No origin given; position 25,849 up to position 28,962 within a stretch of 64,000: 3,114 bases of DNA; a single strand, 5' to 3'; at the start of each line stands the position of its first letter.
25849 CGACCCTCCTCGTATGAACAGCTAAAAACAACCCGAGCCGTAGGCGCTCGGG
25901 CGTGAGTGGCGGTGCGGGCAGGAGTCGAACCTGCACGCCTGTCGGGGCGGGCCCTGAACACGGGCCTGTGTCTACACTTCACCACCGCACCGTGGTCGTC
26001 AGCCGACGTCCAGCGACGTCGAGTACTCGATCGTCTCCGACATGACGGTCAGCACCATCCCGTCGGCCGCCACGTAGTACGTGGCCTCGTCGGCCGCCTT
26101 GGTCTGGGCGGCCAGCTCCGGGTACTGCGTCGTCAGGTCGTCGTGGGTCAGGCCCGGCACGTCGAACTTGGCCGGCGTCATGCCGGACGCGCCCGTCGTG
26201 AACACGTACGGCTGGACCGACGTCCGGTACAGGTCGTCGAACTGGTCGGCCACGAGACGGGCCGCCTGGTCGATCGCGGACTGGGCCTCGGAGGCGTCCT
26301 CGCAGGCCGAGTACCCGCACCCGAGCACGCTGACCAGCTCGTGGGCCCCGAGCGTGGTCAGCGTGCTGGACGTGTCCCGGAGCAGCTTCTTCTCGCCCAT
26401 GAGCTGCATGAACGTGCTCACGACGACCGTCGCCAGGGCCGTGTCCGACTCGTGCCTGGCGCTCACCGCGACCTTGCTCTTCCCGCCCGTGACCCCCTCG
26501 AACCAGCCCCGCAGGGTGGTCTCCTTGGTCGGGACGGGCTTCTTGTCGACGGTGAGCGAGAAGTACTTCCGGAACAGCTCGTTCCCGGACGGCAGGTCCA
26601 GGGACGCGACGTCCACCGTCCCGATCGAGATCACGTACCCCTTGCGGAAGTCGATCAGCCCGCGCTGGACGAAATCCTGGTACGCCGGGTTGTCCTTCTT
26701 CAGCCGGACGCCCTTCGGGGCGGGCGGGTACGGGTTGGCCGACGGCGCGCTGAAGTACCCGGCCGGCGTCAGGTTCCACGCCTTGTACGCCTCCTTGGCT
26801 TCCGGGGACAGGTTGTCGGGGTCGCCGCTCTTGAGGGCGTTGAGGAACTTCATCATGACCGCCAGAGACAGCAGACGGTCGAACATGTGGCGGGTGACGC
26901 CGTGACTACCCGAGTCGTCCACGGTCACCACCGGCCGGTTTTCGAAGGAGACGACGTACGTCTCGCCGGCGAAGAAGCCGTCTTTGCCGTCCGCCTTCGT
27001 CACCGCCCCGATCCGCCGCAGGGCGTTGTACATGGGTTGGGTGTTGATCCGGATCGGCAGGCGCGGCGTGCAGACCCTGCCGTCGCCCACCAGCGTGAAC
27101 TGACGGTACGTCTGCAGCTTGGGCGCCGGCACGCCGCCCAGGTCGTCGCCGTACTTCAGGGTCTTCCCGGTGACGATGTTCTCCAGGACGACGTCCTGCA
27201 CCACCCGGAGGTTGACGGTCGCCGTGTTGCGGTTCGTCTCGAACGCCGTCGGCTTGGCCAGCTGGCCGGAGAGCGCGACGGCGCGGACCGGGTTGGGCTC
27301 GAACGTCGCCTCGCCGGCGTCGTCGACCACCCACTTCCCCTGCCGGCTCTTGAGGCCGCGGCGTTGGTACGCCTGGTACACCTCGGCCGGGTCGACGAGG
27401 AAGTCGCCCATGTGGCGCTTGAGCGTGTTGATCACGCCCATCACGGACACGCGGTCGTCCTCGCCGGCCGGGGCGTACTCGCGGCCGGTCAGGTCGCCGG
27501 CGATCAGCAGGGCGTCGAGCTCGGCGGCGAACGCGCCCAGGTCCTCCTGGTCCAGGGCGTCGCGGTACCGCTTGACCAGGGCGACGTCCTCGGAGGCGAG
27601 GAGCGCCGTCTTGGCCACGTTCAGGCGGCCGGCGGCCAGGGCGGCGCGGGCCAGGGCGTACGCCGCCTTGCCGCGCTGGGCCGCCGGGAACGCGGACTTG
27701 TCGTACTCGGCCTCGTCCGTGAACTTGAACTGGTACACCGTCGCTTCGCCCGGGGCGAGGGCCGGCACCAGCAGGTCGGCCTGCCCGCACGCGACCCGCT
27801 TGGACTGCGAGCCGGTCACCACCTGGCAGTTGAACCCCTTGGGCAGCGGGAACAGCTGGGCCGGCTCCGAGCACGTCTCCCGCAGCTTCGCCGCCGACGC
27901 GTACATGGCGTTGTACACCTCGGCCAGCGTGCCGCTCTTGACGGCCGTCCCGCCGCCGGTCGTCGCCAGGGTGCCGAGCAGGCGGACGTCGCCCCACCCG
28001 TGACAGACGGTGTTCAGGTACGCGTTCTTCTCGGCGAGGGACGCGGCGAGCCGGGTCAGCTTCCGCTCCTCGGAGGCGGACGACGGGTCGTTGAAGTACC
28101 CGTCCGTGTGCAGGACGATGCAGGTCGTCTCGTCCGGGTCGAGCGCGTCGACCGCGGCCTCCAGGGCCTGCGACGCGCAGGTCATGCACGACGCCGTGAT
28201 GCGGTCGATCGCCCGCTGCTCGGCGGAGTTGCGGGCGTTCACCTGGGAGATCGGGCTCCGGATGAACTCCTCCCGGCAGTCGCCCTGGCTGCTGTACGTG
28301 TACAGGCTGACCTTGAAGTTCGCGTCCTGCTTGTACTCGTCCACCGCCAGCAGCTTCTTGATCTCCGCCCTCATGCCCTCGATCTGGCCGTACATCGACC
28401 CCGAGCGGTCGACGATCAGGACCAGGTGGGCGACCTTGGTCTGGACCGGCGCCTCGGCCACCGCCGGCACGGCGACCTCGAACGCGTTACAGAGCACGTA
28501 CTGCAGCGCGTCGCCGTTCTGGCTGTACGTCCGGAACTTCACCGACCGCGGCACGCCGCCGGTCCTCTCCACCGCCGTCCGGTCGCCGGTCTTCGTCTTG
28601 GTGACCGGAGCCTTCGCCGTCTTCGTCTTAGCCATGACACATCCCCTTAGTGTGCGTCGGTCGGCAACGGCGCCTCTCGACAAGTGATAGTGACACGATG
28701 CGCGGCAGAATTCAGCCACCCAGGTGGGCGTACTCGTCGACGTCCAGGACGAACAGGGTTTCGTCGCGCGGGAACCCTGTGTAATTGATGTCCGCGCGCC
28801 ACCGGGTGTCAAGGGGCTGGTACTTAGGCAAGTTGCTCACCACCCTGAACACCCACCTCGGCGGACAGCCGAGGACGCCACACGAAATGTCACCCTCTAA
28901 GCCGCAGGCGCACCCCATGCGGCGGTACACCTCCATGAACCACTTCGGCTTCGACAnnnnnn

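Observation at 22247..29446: Ongoing tandem duplication and rapid N-terminal divergence within the array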

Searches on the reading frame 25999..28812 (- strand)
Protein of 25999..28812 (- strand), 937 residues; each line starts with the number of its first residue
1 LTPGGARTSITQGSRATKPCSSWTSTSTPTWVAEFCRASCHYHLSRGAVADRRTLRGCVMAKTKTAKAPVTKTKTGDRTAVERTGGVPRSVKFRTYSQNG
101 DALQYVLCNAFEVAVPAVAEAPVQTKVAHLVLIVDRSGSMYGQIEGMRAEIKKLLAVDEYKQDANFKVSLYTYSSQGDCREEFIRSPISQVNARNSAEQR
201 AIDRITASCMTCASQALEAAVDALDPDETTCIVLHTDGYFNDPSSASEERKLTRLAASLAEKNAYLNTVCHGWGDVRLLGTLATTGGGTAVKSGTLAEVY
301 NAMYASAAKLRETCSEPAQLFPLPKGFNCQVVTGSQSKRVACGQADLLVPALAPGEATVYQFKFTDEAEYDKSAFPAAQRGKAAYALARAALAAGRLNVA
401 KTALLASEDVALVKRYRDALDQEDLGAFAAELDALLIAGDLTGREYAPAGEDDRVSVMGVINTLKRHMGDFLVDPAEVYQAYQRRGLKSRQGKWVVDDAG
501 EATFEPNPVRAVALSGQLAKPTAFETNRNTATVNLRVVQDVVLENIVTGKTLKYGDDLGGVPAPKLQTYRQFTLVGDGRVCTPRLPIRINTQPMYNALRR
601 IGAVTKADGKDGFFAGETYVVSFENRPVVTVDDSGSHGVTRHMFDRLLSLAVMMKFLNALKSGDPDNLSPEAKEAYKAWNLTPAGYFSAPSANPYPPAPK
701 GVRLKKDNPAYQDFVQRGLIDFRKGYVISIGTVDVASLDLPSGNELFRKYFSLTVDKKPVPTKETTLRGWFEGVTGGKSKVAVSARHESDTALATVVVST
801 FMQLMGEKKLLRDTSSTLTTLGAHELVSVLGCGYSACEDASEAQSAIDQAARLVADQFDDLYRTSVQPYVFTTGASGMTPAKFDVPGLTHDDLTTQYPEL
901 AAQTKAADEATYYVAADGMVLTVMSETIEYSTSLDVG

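Call 5: search_protein_families(library=pfam, proteins=[window:25999-28812:-], max_evalue=0.1)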
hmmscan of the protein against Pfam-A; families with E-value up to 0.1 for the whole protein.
window:25999-28812:- (937 aa): 3 families
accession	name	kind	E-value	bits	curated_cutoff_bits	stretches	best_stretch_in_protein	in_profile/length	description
PF00092.34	VWA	-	7.9e-06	26.6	23.8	1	130-287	2-155/174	von Willebrand factor type A domain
PF13519.12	VWA_2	-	1.6e-05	25.9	27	1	130-238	1-106/107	von Willebrand factor type A domain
PF09539.15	DUF2385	-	0.098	13.6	25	0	249-319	3-75/96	Protein of unknown function (DUF2385)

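Call 8: search_protein_families(library=phrogs, proteins=[window:25999-28812:-], max_evalue=0.001)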
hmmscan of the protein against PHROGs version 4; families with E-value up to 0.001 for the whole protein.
window:25999-28812:- (937 aa): 3 families
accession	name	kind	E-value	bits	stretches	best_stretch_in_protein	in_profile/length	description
phrog_2426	-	unknown function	8.5e-19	68.5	1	121-492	11-372/736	-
phrog_7371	-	unknown function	1.3e-05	25.9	1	126-241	5-111/204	-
phrog_850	-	DNA, RNA and nucleotide metabolism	6.2e-05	23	1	96-223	259-375/476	RNA-binding protein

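Call 43: find_homologous_proteins(query=window:25999-28635:-, max_evalue=1e-10)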
Query window:25999-28635:- (878 aa): 21 proteins with E <= 1e-10 among 8000 candidates.
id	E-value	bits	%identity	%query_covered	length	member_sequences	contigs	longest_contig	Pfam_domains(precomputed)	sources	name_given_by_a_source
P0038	0.0e+0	1962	100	100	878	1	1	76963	PF00092.35,PF13519.13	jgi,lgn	-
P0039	4.6e-97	344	31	99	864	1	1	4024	-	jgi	jgi:Mg-chelatase subunit ChlD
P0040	1.4e-93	333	30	96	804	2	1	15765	PF00092.35,PF13519.13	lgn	-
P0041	2.7e-93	332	32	96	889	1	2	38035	-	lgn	-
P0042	1.1e-92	330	30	96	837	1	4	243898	-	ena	-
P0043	7.1e-90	321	32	96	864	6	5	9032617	PF00092.35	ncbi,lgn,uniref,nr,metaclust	ncbi:von Willebrand factor type A domain protein [Gemmata obscuriglobus]|uniref:VWA domain-containin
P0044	1.9e-88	316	30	96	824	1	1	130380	PF13519.13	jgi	jgi:hypothetical protein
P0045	7.3e-86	307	30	99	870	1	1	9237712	-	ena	-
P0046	7.4e-85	304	30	92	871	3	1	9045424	-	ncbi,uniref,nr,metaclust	ncbi:von Willebrand factor type A domain protein [Gemmata sp. SH-PL17]|uniref:VWA domain-containing 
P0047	9.7e-85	304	30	92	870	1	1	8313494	-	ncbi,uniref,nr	ncbi:VWA domain-containing protein [Gemmata sp. G18]|uniref:VWA domain-containing protein n=1 Tax=Ge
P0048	2.1e-83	299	30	96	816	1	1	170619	-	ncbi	-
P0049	6.7e-83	297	29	94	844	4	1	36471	PF00092.35,PF13519.13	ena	-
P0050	1.7e-82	296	31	92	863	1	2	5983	PF00092.35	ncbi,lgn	ncbi:MAG TPA: vWA domain-containing protein [Gemmata sp.]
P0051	9.7e-80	287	28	96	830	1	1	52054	PF00092.35,PF13519.13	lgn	-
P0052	7.3e-77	278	29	96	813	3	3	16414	PF13519.13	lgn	-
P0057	8.3e-69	251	30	97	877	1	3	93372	-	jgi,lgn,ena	-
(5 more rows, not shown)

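Call 44: find_encoding_contigs(protein=P0057, flank=10000, max_places=3)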
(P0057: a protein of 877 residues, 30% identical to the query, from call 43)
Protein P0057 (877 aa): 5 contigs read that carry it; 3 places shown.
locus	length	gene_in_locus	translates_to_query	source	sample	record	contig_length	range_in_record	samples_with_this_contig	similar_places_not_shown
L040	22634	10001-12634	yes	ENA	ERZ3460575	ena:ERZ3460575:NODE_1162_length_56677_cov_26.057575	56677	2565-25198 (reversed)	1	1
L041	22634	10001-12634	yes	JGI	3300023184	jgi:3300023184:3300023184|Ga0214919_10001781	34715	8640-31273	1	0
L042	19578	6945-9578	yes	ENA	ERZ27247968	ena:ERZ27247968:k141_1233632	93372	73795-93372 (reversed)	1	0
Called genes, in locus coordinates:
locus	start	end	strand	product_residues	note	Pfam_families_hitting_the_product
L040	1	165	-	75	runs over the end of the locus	-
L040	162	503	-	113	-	-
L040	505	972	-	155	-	-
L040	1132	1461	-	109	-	-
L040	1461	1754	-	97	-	-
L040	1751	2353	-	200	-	-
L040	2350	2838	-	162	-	-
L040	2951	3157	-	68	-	-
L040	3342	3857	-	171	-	-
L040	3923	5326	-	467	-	PF01507:PAPS_reduct (weak)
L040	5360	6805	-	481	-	-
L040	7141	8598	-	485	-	PF01507:PAPS_reduct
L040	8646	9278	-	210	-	-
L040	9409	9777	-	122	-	-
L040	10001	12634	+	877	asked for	-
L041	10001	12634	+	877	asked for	-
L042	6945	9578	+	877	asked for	-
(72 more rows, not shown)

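Call 45: find_encoding_contigs(protein=P0041, flank=10000, max_places=3)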
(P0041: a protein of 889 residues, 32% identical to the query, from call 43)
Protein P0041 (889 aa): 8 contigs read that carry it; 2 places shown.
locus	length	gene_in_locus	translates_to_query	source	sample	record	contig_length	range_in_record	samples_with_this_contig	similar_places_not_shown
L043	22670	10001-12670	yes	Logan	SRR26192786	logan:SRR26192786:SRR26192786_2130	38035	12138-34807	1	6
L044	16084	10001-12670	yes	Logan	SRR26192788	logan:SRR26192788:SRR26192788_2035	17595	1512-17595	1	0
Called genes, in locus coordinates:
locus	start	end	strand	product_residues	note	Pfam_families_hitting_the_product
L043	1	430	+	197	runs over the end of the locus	-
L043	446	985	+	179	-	-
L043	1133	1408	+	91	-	-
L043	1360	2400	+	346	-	-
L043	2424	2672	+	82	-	-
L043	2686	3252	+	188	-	-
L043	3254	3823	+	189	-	-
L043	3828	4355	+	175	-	-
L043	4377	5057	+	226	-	-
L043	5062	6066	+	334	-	-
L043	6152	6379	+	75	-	-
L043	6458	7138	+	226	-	-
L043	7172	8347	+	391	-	-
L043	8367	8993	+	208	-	-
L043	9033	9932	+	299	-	-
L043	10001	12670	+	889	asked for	-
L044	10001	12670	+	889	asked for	-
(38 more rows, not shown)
